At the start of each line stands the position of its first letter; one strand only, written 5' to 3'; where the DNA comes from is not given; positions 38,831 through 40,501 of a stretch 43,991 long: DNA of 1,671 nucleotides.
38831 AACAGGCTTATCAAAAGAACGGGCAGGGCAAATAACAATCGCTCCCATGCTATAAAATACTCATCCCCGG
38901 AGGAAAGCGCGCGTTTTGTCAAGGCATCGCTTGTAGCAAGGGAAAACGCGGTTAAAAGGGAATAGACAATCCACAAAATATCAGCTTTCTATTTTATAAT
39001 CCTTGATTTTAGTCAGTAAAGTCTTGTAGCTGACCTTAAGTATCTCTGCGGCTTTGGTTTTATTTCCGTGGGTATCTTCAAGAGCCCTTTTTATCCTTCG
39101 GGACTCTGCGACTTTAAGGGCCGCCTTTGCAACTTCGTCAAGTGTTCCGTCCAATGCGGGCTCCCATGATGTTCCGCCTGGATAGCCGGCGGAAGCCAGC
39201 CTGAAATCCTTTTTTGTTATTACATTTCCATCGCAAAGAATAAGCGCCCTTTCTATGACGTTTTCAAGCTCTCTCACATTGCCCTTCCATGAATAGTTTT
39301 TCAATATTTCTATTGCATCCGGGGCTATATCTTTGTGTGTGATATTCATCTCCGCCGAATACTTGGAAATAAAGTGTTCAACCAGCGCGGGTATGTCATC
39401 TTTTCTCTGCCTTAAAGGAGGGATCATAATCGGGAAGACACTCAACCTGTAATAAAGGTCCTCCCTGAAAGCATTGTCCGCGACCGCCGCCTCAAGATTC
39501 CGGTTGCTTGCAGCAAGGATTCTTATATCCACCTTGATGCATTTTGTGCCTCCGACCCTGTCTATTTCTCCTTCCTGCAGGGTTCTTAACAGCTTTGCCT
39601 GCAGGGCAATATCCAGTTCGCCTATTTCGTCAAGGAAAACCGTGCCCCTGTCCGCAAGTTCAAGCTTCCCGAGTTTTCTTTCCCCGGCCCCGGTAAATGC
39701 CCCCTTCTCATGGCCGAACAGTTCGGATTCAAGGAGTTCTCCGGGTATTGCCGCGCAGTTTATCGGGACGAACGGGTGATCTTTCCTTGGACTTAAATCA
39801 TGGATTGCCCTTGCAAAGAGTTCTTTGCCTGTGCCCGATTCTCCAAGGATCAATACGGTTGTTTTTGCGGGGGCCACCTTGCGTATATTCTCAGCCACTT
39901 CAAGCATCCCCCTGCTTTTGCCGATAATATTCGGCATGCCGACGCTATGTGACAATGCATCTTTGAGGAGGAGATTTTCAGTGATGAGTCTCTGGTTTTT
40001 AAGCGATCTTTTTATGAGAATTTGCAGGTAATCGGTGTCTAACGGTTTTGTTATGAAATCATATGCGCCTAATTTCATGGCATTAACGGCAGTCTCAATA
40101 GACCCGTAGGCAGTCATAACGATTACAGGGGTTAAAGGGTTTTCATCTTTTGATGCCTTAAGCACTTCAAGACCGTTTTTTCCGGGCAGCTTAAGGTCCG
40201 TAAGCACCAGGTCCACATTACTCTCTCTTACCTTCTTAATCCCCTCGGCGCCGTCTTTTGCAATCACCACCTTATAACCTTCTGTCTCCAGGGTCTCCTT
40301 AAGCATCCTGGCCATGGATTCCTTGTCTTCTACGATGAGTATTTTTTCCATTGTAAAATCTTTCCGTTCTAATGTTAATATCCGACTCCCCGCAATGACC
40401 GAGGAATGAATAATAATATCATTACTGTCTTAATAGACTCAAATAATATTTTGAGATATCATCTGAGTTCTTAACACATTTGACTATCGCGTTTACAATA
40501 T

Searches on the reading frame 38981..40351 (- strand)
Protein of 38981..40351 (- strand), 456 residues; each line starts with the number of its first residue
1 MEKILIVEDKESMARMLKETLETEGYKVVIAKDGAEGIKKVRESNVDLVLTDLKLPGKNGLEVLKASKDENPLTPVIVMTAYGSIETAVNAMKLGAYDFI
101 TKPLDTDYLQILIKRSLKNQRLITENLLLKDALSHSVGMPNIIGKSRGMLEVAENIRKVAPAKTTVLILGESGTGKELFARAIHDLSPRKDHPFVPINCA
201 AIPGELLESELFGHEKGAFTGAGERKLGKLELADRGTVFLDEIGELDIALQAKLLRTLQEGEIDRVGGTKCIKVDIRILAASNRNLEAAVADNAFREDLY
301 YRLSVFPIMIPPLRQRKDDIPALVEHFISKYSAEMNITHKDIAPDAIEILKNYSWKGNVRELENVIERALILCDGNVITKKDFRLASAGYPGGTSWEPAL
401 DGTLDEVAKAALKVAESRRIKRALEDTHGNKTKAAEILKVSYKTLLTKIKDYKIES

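Call 65: search_protein_families(library=pfam, proteins=[window:38981-40351:-], max_evalue=0.0001)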
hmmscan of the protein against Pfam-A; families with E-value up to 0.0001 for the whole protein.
window:38981-40351:- (456 aa): 7 families
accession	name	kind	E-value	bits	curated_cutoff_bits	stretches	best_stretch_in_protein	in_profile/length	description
PF00158.32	Sigma54_activat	-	3.2e-71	238.9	20.2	1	142-308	1-167/168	Sigma-54 interaction domain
PF00072.30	Response_reg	-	5e-30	104.4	30.2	1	4-111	1-108/111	Response regulator receiver domain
PF25601.1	AAA_lid_14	-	2.6e-26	91.7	27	1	314-384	1-71/87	AAA+ ATPase lid domain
PF14532.12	Sigma54_activ_2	-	9.5e-22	78.2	25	1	143-313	1-138/138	Sigma-54 interaction domain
PF02954.25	HTH_8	-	7.6e-10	38.8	22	1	413-452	3-42/42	Bacterial regulatory protein, Fis family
PF01078.27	Mg_chelatase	-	2.5e-05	24.2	20.3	0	220-283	91-157/207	Magnesium chelatase, subunit ChlI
PF07728.20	AAA_5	-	4.2e-05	24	22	0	166-296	2-136/139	AAA domain (dynein-related subfamily)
